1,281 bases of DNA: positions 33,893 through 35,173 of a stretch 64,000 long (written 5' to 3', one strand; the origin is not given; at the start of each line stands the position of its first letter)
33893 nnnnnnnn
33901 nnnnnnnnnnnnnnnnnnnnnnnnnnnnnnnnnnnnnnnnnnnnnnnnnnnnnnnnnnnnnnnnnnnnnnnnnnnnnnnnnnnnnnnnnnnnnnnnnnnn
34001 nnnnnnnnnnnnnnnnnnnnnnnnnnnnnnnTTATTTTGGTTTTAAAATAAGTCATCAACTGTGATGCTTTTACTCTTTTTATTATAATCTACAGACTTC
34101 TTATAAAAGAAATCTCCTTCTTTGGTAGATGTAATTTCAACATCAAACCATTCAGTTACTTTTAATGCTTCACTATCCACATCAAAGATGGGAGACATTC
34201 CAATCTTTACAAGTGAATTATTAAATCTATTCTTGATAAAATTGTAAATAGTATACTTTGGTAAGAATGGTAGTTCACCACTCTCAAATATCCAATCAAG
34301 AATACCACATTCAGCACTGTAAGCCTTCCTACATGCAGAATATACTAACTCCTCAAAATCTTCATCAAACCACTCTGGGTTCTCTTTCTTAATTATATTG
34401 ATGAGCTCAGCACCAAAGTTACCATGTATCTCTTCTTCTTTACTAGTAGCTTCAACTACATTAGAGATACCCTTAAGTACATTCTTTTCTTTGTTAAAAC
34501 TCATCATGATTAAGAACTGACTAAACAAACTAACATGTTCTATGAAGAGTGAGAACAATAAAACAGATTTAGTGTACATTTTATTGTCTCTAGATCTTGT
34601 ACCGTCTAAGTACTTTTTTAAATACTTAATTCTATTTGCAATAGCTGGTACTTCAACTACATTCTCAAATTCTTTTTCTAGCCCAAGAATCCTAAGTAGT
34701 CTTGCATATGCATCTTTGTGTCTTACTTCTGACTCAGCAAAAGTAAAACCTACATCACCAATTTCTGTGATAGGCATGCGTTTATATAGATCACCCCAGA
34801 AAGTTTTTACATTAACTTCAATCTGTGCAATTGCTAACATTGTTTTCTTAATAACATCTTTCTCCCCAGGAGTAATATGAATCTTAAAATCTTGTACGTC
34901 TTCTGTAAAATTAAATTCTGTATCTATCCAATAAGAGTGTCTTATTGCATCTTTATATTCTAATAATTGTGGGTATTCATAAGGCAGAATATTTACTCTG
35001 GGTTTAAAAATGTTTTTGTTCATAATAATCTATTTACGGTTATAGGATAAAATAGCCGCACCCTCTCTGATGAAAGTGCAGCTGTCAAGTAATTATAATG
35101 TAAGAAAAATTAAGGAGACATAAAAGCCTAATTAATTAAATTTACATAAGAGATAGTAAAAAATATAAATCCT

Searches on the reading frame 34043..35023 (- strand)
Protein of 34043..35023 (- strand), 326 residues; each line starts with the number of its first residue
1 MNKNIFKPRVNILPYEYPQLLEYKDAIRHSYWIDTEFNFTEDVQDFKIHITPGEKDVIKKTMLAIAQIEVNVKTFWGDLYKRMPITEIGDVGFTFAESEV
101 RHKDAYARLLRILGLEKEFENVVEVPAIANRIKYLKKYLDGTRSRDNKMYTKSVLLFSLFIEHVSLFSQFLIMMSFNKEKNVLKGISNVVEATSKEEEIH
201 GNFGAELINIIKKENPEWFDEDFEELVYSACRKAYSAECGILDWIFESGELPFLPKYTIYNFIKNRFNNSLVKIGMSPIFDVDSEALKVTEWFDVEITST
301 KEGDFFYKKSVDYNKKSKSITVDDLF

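Call 22: search_protein_families(library=pfam, proteins=[window:34043-35023:-], max_evalue=0.001)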
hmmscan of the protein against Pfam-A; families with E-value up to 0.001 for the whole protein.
window:34043-35023:- (326 aa): 1 family
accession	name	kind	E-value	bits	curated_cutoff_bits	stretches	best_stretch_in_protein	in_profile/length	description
PF00268.27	Ribonuc_red_sm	-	2.8e-57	194.7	33.6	1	9-283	1-277/281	Ribonucleotide reductase, small chain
